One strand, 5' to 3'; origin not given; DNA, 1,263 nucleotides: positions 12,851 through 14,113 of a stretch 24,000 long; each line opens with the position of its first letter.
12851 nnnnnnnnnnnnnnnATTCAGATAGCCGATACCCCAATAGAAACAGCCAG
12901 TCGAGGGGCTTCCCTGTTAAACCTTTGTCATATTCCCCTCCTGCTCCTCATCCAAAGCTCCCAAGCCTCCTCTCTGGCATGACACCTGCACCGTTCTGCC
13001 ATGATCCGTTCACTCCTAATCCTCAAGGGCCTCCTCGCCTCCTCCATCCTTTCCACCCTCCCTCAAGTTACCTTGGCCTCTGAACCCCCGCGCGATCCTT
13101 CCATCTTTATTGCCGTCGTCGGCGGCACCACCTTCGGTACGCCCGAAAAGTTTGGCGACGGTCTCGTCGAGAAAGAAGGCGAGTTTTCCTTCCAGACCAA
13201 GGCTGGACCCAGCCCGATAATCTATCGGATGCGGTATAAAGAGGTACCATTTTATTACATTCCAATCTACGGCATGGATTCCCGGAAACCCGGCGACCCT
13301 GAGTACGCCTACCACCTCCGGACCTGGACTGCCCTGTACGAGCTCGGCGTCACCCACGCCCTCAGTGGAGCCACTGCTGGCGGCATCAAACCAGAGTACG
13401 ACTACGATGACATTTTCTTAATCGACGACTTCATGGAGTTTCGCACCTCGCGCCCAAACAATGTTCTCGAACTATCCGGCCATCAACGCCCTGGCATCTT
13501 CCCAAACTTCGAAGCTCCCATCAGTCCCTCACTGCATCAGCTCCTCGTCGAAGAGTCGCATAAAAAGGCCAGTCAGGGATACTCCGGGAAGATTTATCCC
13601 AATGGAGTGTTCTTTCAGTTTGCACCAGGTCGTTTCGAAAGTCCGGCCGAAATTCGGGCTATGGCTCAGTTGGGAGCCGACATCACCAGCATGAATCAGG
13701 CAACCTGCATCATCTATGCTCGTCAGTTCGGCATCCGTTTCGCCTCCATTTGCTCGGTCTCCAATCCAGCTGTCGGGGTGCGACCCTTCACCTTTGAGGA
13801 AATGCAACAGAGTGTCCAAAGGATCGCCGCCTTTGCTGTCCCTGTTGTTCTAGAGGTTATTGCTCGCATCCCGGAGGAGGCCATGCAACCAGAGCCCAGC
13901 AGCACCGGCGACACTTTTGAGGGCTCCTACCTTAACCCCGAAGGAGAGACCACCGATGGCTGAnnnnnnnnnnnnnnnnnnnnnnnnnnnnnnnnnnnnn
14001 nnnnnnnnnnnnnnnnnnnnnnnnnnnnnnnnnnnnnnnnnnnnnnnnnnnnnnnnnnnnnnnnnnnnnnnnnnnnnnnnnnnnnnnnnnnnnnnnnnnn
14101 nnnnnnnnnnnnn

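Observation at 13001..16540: Three adjacent adenosyl-nucleoside enzymes that all appear to be exported: candidate extracytoplasmic SAM/MTA-adenosine-inosine processing module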

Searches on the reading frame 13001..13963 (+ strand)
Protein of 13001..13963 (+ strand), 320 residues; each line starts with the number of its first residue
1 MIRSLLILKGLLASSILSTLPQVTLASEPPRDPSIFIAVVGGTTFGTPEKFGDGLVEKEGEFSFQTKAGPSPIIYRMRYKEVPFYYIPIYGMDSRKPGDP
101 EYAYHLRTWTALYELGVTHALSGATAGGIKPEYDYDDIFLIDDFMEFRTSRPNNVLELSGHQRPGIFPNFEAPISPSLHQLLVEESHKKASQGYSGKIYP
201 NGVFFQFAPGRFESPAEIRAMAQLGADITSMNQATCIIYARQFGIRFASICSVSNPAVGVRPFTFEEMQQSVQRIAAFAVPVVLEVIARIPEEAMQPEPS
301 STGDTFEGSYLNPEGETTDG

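Call 3: search_protein_families(library=pfam, proteins=[window:13001-13963:+], max_evalue=0.01)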
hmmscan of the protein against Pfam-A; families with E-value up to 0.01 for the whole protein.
window:13001-13963:+ (320 aa): 1 family
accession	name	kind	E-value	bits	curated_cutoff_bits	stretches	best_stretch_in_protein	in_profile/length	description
PF01048.26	PNP_UDP_1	-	2.9e-17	63.3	25.1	1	98-287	52-232/233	Phosphorylase superfamily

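Call 4: search_protein_families(library=ncbifam, proteins=[window:13001-13963:+], max_evalue=0.01)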
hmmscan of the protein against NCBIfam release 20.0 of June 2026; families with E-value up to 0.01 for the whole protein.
window:13001-13963:+ (320 aa): 11 families
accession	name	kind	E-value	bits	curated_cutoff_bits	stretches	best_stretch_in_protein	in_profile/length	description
TIGR01694.1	MTAP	equivalog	1.6e-19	70.2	274.85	1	37-288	2-239/240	S-methyl-5'-thioadenosine phosphorylase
NF006054.0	PRK08202.1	equivalog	1.7e-18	67.1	218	1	112-286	102-270/274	purine-nucleoside phosphorylase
TIGR01697.1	PNPH-PUNA-XAPA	subfamily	6.7e-16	58.4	197.1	1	112-277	78-232/247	inosine/guanosine/xanthosine phosphorylase family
TIGR01698.1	PUNP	equivalog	3.6e-15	56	302.6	1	111-276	77-233/245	purine-nucleoside phosphorylase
NF006599.0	PRK09136.1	equivalog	8.5e-15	54.6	223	1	36-287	3-243/247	S-methyl-5'-thioinosine phosphorylase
TIGR01700.1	PNPH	equivalog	9.3e-15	54.7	293.35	1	114-280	80-237/249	purine nucleoside phosphorylase I, inosine and guanosine-specific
NF006334.0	PRK08564.1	equivalog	2.5e-12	46.5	382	1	37-294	10-254/267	S-methyl-5'-thioadenosine phosphorylase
NF005876.0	PRK07823.1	equivalog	3.8e-08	32.8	306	1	36-262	7-214/267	S-methyl-5'-thioadenosine phosphorylase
TIGR01699.1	XAPA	equivalog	7.7e-06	25.6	370.9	1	201-265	159-223/248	xanthosine phosphorylase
NF005657.0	PRK07432.1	equivalog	0.00011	21.4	453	1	110-294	73-254/291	S-methyl-5'-thioadenosine phosphorylase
NF006492.0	PRK08931.1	equivalog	0.0013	18.2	437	1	70-254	35-208/291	S-methyl-5'-thioadenosine phosphorylase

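Call 9: find_encoding_contigs(protein=window:13001-13963:+, flank=10000, max_places=6)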
Protein window:13001-13963:+ (320 aa): 5 contigs read that carry it; 3 places shown.
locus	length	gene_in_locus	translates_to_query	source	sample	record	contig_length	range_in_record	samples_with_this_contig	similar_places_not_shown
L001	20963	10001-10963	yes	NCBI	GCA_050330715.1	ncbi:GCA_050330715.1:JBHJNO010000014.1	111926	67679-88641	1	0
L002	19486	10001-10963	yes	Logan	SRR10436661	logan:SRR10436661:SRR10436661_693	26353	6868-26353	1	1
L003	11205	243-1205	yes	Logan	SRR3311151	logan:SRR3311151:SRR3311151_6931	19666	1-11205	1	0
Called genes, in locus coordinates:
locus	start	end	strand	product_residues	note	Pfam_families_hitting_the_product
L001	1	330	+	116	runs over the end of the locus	-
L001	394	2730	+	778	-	PF18072:FGAR-AT_linker, PF00586:AIRS, PF02769:AIRS_C, PF00586:AIRS, PF02769:AIRS_C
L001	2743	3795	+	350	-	PF00586:AIRS, PF02769:AIRS_C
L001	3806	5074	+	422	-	PF00117:GATase (weak), PF13507:GATase_5, PF01965:DJ-1_PfpI (faint)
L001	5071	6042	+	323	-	PF01259:SAICAR_synt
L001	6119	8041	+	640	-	PF13230:GATase_4 (weak), PF13522:GATase_6 (faint)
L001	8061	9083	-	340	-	PF01018:GTP1_OBG, PF01926:MMR_HSR1, PF02421:FeoB_N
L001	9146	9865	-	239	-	-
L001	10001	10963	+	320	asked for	PF01048:PNP_UDP_1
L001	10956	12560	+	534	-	PF00962:A_deaminase, PF19326:AMP_deaminase (faint)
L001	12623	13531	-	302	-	PF01887:SAM_HAT_N, PF20257:SAM_HAT_C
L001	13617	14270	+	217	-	PF00005:ABC_tran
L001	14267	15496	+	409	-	PF28560:PCD-like, PF28576:Transporter_C (weak)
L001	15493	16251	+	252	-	PF03740:PdxJ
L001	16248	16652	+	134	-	PF01648:ACPS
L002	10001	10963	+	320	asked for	PF01048:PNP_UDP_1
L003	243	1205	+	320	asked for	PF01048:PNP_UDP_1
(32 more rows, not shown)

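Call 10: find_homologous_proteins(query=window:13001-13963:+)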
Query window:13001-13963:+ (320 aa): 149 proteins with E <= 0.001 among 2085 candidates; the best 120 are listed.
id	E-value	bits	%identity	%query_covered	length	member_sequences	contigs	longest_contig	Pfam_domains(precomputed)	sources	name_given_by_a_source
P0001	2.4e-212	722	100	100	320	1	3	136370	PF01048.27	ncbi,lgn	ncbi:MAG: hypothetical protein ACFCU4_04970 [Puniceicoccaceae bacterium]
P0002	1.7e-161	555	79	97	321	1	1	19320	PF01048.27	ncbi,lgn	-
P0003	2.0e-159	548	76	98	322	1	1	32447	PF01048.27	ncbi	-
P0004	1.1e-156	539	83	88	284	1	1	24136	PF01048.27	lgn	-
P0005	2.4e-154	531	79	89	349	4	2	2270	PF01048.27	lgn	-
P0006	2.5e-151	521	72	95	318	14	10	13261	PF01048.27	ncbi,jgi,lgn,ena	jgi:purine nucleoside phosphorylase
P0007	2.1e-147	508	73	91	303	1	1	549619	PF01048.27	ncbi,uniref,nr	ncbi:hypothetical protein [Coraliomargarita parva]|uniref:phosphorylase family protein n=1 Tax=Coral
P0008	1.3e-146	506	72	94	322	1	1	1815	PF01048.27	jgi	-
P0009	3.4e-144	498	71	95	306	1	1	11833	PF01048.27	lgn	-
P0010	8.7e-144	497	71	94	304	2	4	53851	PF01048.27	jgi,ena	jgi:purine nucleoside phosphorylase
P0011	1.9e-143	496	70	98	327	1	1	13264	PF01048.27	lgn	-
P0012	6.4e-143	494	75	88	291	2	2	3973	PF01048.27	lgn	-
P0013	9.7e-143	493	72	91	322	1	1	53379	PF01048.27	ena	-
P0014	1.0e-142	493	73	92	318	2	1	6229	PF01048.27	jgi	jgi:purine nucleoside phosphorylase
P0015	1.4e-142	493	75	88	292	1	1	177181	PF01048.27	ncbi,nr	ncbi:hypothetical protein MLD52_00590 [Puniceicoccaceae bacterium K14]|nr:hypothetical protein [Puni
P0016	1.6e-140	486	68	93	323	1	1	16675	PF01048.27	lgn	-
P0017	1.0e-139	483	71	93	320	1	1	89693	PF01048.27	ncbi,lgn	ncbi:MAG: hypothetical protein ACPGN3_05530 [Opitutales bacterium]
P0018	1.2e-139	483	71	92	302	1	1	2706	PF01048.27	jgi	-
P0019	2.6e-139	482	73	88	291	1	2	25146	PF01048.27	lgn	-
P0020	3.0e-139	482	69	92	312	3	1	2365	PF01048.27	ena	-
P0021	7.0e-139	481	68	95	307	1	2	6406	PF01048.27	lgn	-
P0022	2.3e-138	479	71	93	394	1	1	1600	PF01048.27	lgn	-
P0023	8.8e-137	474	64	100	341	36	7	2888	PF01048.27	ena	-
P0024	1.1e-135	470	69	91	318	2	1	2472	PF01048.27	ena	-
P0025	5.1e-135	468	71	89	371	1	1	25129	PF01048.27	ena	-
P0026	1.5e-134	466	65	97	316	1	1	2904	PF01048.27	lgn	-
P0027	2.2e-134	466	71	89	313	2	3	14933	PF01048.27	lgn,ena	-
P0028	8.9e-134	464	72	88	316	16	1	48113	PF01048.27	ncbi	-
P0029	1.2e-133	463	70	89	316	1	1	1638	PF01048.27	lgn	-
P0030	2.1e-133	463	69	92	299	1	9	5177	PF01048.27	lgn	-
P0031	8.7e-133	461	68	92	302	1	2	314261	PF01048.27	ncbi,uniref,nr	ncbi:hypothetical protein [Pelagicoccus mobilis]|uniref:Nucleoside phosphorylase domain-containing p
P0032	3.8e-132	458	69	89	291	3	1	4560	PF01048.27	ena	-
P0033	8.5e-132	457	64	98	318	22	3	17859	PF01048.27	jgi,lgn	jgi:purine nucleoside phosphorylase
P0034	1.0e-130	454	64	97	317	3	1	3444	PF01048.27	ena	-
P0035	1.1e-130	454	64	99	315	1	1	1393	PF01048.27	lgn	-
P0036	1.3e-128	447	69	88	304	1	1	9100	PF01048.27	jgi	-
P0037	4.5e-118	412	56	98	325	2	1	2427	PF01048.27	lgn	-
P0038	8.3e-118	411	64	89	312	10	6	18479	PF01048.27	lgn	-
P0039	1.6e-116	407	60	90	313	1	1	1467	PF01048.27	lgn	-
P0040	4.1e-116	406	61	94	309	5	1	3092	PF01048.27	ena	-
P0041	7.6e-116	405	60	97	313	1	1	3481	PF01048.27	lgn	-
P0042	8.1e-116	405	60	90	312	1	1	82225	PF01048.27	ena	-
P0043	1.4e-115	404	61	90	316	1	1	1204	PF01048.27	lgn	-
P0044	2.1e-115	403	60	90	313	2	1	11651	PF01048.27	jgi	jgi:5'-methylthioadenosine phosphorylase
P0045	2.7e-115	403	63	88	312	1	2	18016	PF01048.27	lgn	-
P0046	5.4e-115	402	57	96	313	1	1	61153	PF01048.27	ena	-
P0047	6.8e-115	402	60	91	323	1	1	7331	PF01048.27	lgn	-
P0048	1.6e-114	400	60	96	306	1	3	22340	PF01048.27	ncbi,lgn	-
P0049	4.2e-114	399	61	89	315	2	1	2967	PF01048.27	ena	-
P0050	5.9e-114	399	59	94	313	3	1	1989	PF01048.27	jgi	jgi:5'-methylthioadenosine phosphorylase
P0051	7.2e-114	398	60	89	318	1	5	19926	PF01048.27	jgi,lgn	-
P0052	7.7e-114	398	62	88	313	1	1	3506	PF01048.27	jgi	-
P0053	1.3e-113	397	58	93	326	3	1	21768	PF01048.27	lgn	-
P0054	2.3e-113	397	61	90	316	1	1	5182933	PF01048.27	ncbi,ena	-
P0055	2.3e-113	397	62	88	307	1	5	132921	PF01048.27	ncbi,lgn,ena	-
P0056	2.5e-113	397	57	96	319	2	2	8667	PF01048.27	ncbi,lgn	-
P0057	4.6e-113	396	57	93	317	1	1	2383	PF01048.27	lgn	-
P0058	7.1e-113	395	58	94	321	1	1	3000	PF01048.27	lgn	-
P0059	1.1e-112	394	59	89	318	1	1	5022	PF01048.27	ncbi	ncbi:MAG: hypothetical protein ACR2MX_01480 [Cyclobacteriaceae bacterium]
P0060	1.3e-112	394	62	88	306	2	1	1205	PF01048.27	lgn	-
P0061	1.7e-112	394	58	94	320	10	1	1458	PF01048.27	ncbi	-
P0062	2.5e-112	393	56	100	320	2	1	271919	PF01048.27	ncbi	ncbi:MAG: hypothetical protein AAF065_01910 [Verrucomicrobiota bacterium]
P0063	3.0e-112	393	57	94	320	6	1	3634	PF01048.27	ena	-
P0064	3.2e-112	393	59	93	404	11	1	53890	PF01048.27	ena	-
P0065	4.6e-112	392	58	96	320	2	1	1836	PF01048.27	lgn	-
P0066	9.6e-112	391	58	96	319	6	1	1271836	PF01048.27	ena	-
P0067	1.4e-111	391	60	88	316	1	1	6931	PF01048.27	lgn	-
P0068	1.6e-111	391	58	90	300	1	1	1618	PF01048.27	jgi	-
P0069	1.9e-111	390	57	99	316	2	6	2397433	PF01048.27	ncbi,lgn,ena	-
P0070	2.1e-111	390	61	88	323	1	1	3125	PF01048.27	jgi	-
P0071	2.5e-111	390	60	90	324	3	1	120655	PF01048.27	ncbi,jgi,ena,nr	ncbi:MAG: hypothetical protein OER04_07005 [Cyclobacteriaceae bacterium]|nr:hypothetical protein [Cy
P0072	2.7e-111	390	62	88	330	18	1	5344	PF01048.27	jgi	-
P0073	2.7e-111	390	58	92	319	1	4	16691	PF01048.27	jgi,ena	jgi:purine nucleoside phosphorylase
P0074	3.6e-111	389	56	95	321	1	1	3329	PF01048.27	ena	-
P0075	4.0e-111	389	56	96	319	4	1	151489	PF01048.27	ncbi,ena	-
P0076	4.6e-111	389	57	90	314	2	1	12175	PF01048.27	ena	-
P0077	6.5e-111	389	59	89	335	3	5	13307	PF01048.27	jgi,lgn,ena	-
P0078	1.6e-110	387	62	90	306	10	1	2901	PF01048.27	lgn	-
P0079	1.7e-110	387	56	95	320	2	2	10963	PF01048.27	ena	-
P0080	2.6e-110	387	58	89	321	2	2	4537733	PF01048.27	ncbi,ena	-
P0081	3.2e-110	386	56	96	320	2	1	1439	PF01048.27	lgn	-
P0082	3.3e-110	386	57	91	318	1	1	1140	PF01048.27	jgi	jgi:5'-methylthioadenosine phosphorylase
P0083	3.5e-110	386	57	93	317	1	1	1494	PF01048.27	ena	-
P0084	1.0e-109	385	57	90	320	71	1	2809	PF01048.27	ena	-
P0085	1.1e-109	385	57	91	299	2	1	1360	PF01048.27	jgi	jgi:5'-methylthioadenosine phosphorylase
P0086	1.1e-109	385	59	89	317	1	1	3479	PF01048.27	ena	-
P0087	1.6e-109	384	59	88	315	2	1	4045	PF01048.27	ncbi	ncbi:MAG: hypothetical protein AAF546_12790 [Verrucomicrobiota bacterium]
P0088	1.8e-109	384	54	98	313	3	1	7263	PF01048.27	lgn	-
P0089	2.6e-109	383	59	92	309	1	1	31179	PF01048.27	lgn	-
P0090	3.1e-109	383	54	98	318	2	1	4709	PF01048.27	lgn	-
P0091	3.2e-109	383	58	89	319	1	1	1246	PF01048.27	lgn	-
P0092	5.0e-109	382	58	89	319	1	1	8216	PF01048.27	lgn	-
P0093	7.9e-108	379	56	93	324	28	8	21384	PF01048.27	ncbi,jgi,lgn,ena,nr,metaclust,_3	ncbi:MAG TPA: hypothetical protein DIV79_04280 [Opitutae bacterium]|nr:hypothetical protein [Opituta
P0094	2.1e-107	377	58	88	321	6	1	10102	PF01048.27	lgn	-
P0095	2.2e-107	377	57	91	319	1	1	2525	PF01048.27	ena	-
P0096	2.5e-107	377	58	90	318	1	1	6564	PF01048.27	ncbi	-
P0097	1.0e-106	375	56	89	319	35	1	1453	PF01048.27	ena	-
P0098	1.1e-106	375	54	95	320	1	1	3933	PF01048.27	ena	-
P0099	1.8e-106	374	56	90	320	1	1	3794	PF01048.27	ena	-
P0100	1.8e-106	374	56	90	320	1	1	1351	PF01048.27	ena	-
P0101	1.8e-106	374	56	90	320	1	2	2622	PF01048.27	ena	-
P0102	1.8e-106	374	56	90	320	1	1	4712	PF01048.27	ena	-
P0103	2.8e-106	373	56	89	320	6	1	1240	PF01048.27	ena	-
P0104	1.1e-105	371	56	90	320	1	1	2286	PF01048.27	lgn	-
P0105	1.5e-105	371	56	90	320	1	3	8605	PF01048.27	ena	-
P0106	1.5e-105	371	56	90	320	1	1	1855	PF01048.27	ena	-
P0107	1.5e-105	371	56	90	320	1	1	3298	PF01048.27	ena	-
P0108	3.1e-105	370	56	90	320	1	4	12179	PF01048.27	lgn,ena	-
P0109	5.0e-105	369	56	90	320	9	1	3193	PF01048.27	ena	-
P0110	7.5e-105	369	56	90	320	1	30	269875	PF01048.27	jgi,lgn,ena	-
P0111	1.0e-104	368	56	90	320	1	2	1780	PF01048.27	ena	-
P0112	1.0e-104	368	55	90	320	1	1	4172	PF01048.27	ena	-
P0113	1.1e-104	368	56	90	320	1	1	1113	PF01048.27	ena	-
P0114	1.3e-104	368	56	90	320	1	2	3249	PF01048.27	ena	-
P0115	1.6e-104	368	54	95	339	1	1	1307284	PF01048.27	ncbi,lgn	-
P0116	2.7e-104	367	55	90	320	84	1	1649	PF01048.27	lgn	-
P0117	5.6e-104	366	54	98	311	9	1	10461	PF01048.27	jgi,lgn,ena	-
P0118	8.6e-104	365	59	84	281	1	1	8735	PF01048.27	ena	-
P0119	9.1e-102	359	52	98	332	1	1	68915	PF01048.27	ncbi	-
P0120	2.7e-100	354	52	98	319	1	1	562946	PF01048.27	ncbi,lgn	ncbi:MAG: hypothetical protein ACFBZ8_04485 [Opitutales bacterium]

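Call 19: find_related_loci(query=A1, collection=genome_contigs, flank=10000)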
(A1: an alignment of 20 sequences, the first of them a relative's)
Query A1 (320 aa) in genome_contigs; peptide patterns used: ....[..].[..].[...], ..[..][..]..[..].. (x = any residue, [..] = any of these).
600 stretches matched a pattern (row limit reached: there are more); 581 encode a relative of the query (tblastn E <= 1e-3); the best 80 are kept; 80 distinct loci.
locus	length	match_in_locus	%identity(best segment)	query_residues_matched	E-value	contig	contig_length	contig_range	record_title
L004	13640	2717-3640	60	10-318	1e-119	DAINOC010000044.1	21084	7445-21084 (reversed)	MAG TPA_asm: Opitutales bacterium isolate CTOTU7327 NODE_2810_length_21084_cov_14.122545, whole genome shotgun sequence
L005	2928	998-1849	62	35-317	7e-121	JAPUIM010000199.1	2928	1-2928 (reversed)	MAG: Bacteroidetes bacterium isolate KW1-S08_242 KW1-S08_242_cg199, whole genome shotgun sequence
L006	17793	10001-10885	57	19-318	6e-115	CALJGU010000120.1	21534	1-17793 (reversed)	MAG: uncultured Opitutales bacterium isolate S4_Bin_Bin_94_1 genome assembly, contig: c_000002426234, whole genome shotg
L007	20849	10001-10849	57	35-318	4e-113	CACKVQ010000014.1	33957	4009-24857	Puniceicoccaceae bacterium isolate AG-457-L13 genome assembly, contig: AG-457-L13_NODE_14, whole genome shotgun sequence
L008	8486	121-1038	57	11-317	4e-119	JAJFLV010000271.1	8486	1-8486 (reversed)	MAG: Opitutales bacterium isolate OFTM84 OFTM84_270, whole genome shotgun sequence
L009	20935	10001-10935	55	4-317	9e-96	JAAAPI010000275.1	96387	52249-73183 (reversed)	MAG: Verrucomicrobia bacterium isolate GSL.Bin9 NODE_41_length_96387_cov_1.14079, whole genome shotgun sequence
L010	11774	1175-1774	28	104-293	4e-20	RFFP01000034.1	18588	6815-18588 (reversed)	MAG: Acidobacteria bacterium isolate J001 k99_1588750, whole genome shotgun sequence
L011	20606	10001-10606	29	82-293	1e-18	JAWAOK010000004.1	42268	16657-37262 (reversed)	MAG: Candidatus Nezhaarchaeales archaeon isolate SZTDM-1b_201709_bins_4 SZTDM-1b_201709_bins_4_scaffold_4, whole genome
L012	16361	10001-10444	33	109-267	2e-17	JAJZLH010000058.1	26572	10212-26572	MAG: Bacillota bacterium isolate MAS3.bin100 NODE_3544_length_26572_cov_6.625260, whole genome shotgun sequence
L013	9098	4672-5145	34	112-275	8e-17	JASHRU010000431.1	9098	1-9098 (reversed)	MAG: Candidatus Acidiferrales bacterium isolate JOPF109 JOPF_N103_contig_78460, whole genome shotgun sequence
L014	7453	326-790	31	114-275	2e-16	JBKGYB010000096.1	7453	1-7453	MAG: Opitutales bacterium isolate C1M08_19 NODE_7380_length_7453_cov_10.392403, whole genome shotgun sequence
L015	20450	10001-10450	33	104-262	3e-16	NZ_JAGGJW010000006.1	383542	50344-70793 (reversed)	Neorhizobium petrolearium strain DSM 26482 Ga0454100_06, whole genome shotgun sequence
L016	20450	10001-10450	32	104-262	3e-16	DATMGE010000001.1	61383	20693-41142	MAG TPA_asm: Rhizobiaceae bacterium isolate SMAG_U13481 k141_159547, whole genome shotgun sequence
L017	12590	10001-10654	29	37-275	6e-16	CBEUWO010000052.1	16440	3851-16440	MAG TPA_asm: uncultured bacterium isolate ERR5037039_metabat2_7 genome assembly, contig: ERZ25074890.110, whole genome s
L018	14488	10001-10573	31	105-300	6e-16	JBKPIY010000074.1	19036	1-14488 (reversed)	MAG: Actinomycetota bacterium isolate EKS_GB_MAG_00007 EKS_GB_000000142842, whole genome shotgun sequence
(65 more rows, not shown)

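Call 21: find_encoding_contigs(protein=P0080, flank=10000, max_places=1)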
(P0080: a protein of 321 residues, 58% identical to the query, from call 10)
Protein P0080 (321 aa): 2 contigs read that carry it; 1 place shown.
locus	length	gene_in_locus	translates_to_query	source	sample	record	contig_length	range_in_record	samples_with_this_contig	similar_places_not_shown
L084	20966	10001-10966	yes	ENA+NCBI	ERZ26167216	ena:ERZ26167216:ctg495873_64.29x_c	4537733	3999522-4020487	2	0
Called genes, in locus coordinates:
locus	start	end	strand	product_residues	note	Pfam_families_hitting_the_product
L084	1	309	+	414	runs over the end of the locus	PF00924:MS_channel_2nd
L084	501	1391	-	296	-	PF00348:polyprenyl_synt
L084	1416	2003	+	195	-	PF13197:DUF4013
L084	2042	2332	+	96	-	PF09723:Zn_ribbon_8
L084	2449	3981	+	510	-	-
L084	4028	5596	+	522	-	PF03023:MurJ, PF13440:Polysacc_synt_3 (weak)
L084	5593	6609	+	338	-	PF13593:SBF_like, PF01758:SBF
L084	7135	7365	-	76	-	PF00830:Ribosomal_L28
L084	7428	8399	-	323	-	PF12146:Hydrolase_4, PF12697:Abhydrolase_6 (weak)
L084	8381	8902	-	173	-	-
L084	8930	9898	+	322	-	PF00389:2-Hacid_dh, PF02826:2-Hacid_dh_C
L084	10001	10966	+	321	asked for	PF01048:PNP_UDP_1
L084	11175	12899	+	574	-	PF00078:RVT_1, PF08388:GIIM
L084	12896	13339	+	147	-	-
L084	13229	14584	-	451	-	PF02881:SRP54_N, PF00448:SRP54, PF01591:6PF2K (weak), PF01656:CbiA (weak), PF02978:SRP_SPB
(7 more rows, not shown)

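Call 22: find_encoding_contigs(protein=P0120, flank=10000, max_places=1)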
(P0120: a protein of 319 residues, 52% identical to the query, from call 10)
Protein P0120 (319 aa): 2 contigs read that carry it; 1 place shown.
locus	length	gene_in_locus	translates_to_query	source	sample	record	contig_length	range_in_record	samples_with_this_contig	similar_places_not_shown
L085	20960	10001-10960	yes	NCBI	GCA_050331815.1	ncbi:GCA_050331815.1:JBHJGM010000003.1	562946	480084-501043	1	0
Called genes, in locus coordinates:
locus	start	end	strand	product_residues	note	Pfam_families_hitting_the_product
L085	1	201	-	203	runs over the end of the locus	PF05494:MlaC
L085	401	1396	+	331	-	PF08240:ADH_N (weak), PF00107:ADH_zinc_N (weak)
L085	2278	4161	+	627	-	PF07715:Plug, PF00593:TonB_dep_Rec_b-barrel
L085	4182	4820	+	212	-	PF13689:DUF4154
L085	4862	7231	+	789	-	PF17152:CHASE8, PF00672:HAMP (weak), PF00512:HisKA, PF02518:HATPase_c, PF00072:Response_reg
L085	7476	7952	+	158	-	-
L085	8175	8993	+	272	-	-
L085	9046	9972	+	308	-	PF04616:Glyco_hydro_43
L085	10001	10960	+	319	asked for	PF01048:PNP_UDP_1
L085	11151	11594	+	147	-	-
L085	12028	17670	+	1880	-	PF13205:Big_5, PF00801:PKD, PF18911:PKD_4, PF03150:CCP_MauG (faint), PF21419:RoxA-like_Cyt-c (weak), PF17829:GH115_C (weak)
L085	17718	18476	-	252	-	PF00227:Proteasome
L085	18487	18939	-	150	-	PF07291:MauE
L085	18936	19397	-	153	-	PF00581:Rhodanese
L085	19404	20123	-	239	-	PF07610:DUF1573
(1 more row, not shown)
